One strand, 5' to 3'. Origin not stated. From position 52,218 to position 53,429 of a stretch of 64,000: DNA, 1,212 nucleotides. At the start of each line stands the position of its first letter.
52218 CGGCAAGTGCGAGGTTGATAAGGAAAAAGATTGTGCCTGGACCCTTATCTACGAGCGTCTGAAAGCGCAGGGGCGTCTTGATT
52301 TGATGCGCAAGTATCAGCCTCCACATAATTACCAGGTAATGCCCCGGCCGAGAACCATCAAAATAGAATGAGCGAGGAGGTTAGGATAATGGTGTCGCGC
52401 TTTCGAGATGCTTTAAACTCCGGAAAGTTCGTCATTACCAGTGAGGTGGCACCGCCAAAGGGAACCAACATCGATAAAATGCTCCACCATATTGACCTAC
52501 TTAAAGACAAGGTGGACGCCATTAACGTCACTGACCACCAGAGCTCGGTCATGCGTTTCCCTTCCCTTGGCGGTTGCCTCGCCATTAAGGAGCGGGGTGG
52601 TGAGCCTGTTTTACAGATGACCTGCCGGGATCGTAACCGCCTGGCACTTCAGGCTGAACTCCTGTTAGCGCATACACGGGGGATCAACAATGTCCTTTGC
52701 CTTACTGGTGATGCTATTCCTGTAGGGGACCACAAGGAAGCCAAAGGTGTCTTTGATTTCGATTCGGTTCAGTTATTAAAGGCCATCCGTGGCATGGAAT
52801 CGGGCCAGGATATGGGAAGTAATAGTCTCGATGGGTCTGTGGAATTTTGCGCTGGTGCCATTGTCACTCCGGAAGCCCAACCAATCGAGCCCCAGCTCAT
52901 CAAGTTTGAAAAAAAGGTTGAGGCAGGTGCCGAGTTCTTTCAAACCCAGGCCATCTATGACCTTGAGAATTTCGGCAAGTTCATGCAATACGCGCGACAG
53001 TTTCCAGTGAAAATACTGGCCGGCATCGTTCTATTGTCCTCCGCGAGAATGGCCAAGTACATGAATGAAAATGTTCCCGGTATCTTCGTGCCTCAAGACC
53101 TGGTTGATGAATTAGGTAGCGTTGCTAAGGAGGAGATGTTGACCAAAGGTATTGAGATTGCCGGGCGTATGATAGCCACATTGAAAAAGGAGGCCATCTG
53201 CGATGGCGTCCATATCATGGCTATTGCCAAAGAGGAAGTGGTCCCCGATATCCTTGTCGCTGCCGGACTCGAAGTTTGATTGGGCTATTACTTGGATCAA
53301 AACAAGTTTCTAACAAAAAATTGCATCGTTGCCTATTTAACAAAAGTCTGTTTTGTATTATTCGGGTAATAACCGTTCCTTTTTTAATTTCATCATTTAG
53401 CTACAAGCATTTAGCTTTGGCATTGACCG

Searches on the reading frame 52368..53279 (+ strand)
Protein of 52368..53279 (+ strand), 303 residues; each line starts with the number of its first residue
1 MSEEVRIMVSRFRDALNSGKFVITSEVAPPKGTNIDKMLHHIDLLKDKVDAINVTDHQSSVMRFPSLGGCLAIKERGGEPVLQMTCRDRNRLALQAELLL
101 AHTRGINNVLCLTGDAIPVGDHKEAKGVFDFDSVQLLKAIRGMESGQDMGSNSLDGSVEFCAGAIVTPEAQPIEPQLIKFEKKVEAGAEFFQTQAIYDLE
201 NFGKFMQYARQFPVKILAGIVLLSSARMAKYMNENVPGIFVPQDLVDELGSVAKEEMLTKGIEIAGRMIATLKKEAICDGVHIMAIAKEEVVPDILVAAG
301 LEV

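Call 3: search_protein_families(library=pfam, proteins=[window:52368-53279:+])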
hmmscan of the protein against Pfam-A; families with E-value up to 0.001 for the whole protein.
window:52368-53279:+ (303 aa): 1 family
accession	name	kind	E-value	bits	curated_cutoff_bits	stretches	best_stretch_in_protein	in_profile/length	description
PF02219.23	MTHFR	-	5.4e-42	144.5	24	1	11-299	1-286/287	Methylenetetrahydrofolate reductase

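Call 4: search_protein_families(library=ncbifam, proteins=[window:52368-53279:+])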
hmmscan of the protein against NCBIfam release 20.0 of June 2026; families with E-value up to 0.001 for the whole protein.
window:52368-53279:+ (303 aa): 4 families
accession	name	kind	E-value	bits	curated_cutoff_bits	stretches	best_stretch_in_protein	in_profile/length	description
NF006396.0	PRK08645.1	equivalog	2.9e-68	230.5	453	1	10-285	312-587/611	bifunctional homocysteine S-methyltransferase/methylenetetrahydrofolate reductase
TIGR00676.1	fadh2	equivalog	9e-25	87.5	293.7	1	25-296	3-271/275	methylenetetrahydrofolate reductase [NAD(P)H]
TIGR00677.1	fadh2_euk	equivalog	6.4e-17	61.8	310.05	1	79-300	61-276/281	methylenetetrahydrofolate reductase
NF006950.0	PRK09432.1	equivalog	1.7e-12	47.2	382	1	19-291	21-282/296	methylenetetrahydrofolate reductase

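Call 65: search_solved_structures(query=window:52368-53279:+, max_evalue=0.00001)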
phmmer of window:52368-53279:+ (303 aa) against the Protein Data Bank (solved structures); distinct sequences matched with E-value up to 0.00001: 14.
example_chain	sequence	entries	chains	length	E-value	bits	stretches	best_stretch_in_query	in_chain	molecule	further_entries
6fcx_A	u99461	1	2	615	3.2e-11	46.6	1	71-300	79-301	Methylenetetrahydrofolate reductase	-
8qa4_A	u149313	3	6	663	3.6e-11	46.4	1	71-300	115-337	Methylenetetrahydrofolate reductase (NADPH)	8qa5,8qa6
1v93_A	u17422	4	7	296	6.9e-11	45.4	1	13-301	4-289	5,10-Methylenetetrahydrofolate reductase | Methylenetetrahydrofolate reductase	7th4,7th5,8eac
3apt_A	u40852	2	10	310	8.2e-11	45.2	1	13-301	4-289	Methylenetetrahydrofolate reductase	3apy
3fst_A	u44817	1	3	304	8.5e-10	41.9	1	18-288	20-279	5,10-methylenetetrahydrofolate reductase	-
1zp3_A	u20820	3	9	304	1.3e-09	41.3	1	18-288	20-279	5,10-methylenetetrahydrofolate reductase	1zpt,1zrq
3fsu_A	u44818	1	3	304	2e-09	40.7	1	18-288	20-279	5,10-methylenetetrahydrofolate reductase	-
1zp4_A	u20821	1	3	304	3e-09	40.1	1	18-288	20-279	5,10-methylenetetrahydrofolate reductase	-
1b5t_A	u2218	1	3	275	3.1e-09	40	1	21-289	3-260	PROTEIN (METHYLENETETRAHYDROFOLATE REDUCTASE)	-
6pey_A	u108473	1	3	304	3.6e-09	39.8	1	18-288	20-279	Methylenetetrahydrofolate reductase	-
2fmn_A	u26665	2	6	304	4.6e-09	39.5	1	18-288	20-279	5,10-methylenetetrahydrofolate reductase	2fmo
5ume_A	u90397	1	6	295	1e-07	35.1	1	20-290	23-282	5,10-methylenetetrahydrofolate reductase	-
6fnu_A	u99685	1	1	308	6.4e-07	32.4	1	81-211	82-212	Methylenetetrahydrofolate reductase 1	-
7rml_A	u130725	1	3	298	8.7e-06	28.7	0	19-289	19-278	5,10-methylenetetrahydrofolate reductase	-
